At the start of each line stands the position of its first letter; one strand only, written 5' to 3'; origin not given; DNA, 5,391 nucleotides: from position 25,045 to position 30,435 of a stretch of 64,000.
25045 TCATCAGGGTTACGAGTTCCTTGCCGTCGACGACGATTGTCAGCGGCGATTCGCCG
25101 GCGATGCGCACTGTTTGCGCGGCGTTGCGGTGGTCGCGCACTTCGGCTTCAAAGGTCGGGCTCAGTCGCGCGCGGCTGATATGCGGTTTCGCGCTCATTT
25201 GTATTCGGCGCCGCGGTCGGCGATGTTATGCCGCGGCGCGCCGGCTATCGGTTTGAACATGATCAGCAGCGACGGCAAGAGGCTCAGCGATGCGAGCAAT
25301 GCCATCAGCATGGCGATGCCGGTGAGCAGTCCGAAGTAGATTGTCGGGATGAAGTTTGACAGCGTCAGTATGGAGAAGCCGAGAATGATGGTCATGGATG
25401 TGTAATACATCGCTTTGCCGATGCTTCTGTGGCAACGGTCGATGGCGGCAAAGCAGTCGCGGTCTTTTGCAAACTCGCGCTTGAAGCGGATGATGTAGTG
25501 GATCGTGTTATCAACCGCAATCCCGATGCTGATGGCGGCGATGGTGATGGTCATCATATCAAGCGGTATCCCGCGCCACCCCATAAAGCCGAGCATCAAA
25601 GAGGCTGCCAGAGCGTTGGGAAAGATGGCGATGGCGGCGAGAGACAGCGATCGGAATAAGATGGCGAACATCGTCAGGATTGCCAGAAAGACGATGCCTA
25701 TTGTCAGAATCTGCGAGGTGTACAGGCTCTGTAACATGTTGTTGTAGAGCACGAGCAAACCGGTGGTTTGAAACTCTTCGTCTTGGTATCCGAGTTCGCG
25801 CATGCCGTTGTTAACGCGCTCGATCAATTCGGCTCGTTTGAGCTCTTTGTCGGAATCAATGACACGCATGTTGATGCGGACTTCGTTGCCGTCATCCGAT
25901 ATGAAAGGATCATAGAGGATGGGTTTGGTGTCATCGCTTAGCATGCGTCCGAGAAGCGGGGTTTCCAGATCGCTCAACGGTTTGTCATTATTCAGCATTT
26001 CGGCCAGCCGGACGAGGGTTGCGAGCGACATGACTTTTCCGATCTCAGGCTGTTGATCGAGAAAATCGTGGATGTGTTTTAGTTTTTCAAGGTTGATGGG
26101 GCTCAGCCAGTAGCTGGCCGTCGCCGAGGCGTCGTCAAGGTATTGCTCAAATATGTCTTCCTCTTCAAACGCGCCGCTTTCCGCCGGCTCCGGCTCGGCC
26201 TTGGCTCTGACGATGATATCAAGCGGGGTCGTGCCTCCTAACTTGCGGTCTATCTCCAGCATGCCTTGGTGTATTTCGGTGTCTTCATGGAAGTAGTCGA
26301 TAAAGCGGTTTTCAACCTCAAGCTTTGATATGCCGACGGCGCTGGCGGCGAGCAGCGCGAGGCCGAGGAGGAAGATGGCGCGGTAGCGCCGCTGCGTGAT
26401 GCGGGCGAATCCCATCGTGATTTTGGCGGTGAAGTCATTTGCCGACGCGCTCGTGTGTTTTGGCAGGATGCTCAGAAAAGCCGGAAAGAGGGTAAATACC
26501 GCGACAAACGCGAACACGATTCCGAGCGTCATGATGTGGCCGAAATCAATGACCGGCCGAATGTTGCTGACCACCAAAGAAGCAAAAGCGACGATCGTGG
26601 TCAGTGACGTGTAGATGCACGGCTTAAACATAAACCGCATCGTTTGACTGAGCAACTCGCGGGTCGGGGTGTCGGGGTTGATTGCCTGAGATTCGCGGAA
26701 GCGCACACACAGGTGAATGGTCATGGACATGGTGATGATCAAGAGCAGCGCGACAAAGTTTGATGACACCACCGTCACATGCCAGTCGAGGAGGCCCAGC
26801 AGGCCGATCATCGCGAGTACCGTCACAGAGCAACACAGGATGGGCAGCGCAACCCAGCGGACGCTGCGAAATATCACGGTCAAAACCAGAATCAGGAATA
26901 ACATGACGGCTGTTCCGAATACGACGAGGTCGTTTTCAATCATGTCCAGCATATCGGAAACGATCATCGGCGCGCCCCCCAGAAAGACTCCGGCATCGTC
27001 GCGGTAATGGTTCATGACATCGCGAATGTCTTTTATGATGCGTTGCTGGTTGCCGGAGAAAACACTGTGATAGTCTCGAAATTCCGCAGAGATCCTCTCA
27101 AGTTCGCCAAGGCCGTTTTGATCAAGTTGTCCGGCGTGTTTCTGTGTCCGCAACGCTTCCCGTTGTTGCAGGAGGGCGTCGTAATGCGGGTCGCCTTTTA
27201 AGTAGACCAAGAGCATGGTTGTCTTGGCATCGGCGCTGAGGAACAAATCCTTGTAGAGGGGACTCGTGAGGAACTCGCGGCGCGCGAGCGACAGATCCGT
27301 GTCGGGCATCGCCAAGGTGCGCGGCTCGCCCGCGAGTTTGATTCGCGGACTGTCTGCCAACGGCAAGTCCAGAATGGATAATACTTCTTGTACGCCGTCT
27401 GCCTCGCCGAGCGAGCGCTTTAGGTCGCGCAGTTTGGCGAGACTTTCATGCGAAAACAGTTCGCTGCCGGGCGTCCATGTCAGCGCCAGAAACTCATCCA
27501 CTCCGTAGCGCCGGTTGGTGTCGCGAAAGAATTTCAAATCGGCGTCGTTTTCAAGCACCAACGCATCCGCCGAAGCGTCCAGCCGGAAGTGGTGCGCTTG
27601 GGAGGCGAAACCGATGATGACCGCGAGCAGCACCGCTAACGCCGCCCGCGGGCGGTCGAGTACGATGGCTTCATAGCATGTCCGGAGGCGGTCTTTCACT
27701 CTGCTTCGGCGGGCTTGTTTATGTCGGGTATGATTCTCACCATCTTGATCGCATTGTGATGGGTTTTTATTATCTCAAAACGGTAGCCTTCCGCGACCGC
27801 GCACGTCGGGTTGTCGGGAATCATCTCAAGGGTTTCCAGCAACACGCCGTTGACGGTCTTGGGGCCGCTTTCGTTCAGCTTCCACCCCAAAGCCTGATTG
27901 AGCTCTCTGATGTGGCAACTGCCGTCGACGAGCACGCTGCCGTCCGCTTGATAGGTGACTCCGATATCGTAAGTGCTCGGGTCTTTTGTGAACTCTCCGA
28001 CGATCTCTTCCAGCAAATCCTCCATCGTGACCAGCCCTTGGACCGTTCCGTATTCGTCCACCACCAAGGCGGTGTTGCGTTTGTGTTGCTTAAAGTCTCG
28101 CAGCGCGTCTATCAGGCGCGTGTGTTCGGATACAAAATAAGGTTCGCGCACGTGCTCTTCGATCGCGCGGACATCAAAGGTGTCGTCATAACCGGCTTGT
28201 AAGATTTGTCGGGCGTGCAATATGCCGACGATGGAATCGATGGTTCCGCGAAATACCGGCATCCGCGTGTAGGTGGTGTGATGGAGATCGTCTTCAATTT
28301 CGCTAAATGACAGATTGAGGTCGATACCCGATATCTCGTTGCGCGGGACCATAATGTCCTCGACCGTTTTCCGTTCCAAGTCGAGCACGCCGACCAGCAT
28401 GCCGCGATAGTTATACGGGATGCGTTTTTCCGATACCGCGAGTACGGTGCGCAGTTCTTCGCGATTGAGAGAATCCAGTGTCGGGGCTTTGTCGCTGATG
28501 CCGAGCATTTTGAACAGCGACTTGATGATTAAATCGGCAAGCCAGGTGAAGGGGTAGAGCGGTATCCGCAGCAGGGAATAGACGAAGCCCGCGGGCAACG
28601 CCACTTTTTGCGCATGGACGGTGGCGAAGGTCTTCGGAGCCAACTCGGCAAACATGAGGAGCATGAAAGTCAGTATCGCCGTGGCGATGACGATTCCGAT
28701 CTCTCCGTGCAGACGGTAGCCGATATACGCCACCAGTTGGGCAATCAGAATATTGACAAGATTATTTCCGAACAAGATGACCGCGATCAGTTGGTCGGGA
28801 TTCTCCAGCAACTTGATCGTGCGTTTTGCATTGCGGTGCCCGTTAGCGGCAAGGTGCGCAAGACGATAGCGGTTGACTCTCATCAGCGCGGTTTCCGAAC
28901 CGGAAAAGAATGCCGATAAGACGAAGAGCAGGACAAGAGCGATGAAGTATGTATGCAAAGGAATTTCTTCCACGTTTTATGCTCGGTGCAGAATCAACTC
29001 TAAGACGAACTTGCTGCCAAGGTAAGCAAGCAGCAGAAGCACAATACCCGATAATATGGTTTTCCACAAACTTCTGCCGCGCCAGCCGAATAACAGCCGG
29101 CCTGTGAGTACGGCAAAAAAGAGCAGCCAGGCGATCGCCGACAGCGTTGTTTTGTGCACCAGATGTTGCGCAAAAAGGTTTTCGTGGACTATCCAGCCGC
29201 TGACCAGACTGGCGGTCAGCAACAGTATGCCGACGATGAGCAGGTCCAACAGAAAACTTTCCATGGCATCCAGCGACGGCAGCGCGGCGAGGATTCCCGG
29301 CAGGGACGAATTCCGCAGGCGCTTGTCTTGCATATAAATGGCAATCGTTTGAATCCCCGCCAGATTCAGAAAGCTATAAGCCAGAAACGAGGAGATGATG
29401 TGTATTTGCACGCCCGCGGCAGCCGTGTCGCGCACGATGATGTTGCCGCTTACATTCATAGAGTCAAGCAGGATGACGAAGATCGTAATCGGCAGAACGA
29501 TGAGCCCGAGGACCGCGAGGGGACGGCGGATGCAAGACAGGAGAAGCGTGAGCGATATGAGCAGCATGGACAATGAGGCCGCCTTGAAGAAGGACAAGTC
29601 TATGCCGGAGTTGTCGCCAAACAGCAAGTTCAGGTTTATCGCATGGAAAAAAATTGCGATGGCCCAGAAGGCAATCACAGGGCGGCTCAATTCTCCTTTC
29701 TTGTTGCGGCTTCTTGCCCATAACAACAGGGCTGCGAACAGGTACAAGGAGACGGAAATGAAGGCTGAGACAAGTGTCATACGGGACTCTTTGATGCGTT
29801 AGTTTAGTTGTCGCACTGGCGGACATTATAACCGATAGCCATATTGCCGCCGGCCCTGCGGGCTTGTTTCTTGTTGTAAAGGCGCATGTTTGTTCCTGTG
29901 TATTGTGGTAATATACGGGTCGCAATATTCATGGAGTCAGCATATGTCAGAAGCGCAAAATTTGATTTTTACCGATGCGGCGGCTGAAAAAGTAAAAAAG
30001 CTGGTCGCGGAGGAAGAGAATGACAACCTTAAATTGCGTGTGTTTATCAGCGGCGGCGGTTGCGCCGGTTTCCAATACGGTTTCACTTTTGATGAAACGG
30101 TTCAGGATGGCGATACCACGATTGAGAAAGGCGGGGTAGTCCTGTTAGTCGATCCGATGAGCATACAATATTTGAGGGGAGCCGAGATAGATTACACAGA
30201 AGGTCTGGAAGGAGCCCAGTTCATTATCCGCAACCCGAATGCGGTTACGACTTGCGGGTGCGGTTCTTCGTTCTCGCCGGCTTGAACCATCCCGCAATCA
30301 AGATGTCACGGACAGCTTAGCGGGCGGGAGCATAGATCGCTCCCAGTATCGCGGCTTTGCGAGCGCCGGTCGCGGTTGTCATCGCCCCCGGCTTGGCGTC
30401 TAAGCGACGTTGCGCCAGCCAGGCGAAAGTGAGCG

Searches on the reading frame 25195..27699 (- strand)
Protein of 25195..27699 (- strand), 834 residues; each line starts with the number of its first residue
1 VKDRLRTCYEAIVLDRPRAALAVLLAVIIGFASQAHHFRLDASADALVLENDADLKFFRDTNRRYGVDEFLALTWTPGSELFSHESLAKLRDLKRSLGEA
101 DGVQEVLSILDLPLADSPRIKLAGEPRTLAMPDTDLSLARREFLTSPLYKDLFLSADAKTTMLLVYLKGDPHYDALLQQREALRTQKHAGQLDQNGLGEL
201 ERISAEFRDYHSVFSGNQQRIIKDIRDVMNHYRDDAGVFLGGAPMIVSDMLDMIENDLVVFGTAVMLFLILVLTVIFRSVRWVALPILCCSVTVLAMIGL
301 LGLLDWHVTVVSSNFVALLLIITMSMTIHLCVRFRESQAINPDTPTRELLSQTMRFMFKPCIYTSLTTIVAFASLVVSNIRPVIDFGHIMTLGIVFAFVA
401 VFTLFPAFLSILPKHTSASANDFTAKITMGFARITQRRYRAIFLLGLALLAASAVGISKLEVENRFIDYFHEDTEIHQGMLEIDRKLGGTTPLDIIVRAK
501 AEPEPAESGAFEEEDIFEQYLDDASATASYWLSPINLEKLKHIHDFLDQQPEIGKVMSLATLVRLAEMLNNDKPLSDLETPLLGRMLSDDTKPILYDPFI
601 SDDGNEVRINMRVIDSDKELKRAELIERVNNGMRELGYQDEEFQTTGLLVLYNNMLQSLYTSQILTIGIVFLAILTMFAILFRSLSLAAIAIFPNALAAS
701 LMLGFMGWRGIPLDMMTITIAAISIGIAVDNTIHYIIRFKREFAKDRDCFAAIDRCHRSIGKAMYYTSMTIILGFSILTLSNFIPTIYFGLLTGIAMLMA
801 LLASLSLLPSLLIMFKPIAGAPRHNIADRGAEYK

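Call 22: search_protein_families(library=pfam, proteins=[window:25195-27699:-], max_evalue=0.00001)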
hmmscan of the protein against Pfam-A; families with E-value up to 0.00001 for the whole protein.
window:25195-27699:- (834 aa): 1 family
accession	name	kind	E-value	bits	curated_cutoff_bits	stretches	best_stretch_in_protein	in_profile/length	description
PF03176.21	MMPL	-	6.2e-41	140.9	20.5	2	592-815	73-302/333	MMPL family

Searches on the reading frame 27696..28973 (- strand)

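Call 22: search_protein_families(library=pfam, proteins=[window:27696-28973:-], max_evalue=0.00001)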
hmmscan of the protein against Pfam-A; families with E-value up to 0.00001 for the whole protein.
window:27696-28973:- (425 aa): 3 families
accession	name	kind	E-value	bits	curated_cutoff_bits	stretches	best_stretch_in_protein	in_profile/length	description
PF01595.25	CNNM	-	8.1e-48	162.9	28.4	1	12-184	2-174/181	Cyclin M transmembrane N-terminal domain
PF03471.22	CorC_HlyC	-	6.7e-18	64.9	27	1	342-415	3-78/81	Transporter associated domain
PF00571.33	CBS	-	3e-12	47.1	24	1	275-325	6-56/57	CBS domain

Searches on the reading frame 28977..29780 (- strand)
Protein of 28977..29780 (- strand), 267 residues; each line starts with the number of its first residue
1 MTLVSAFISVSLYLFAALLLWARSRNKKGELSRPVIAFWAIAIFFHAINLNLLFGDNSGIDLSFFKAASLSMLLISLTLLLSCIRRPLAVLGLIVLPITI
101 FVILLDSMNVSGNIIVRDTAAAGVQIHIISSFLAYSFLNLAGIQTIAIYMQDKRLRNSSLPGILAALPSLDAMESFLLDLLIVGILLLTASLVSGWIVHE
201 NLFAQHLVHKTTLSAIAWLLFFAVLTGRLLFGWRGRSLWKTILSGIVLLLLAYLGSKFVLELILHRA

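Call 22: search_protein_families(library=pfam, proteins=[window:28977-29780:-], max_evalue=0.00001)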
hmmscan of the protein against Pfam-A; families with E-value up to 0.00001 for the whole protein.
window:28977-29780:- (267 aa): 1 family
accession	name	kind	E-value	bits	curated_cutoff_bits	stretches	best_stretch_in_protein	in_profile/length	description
PF01578.25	Cytochrom_C_asm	-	5.6e-19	69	29.9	1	44-263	12-211/212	Cytochrome C assembly protein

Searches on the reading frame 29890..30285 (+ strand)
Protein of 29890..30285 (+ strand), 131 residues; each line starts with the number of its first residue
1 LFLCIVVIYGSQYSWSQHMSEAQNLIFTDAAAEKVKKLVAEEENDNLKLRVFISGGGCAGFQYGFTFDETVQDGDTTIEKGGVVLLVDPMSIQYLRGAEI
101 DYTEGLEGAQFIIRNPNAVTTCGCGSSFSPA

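Call 45: search_protein_families(library=pfam, proteins=[window:29890-30285:+], max_evalue=0.01)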
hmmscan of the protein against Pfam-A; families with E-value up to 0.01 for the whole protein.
window:29890-30285:+ (131 aa): 1 family
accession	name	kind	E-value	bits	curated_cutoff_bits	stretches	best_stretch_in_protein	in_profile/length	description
PF01521.26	Fe-S_biosyn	-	5.1e-19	69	26.3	1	24-125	2-109/110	Iron-sulphur cluster biosynthesis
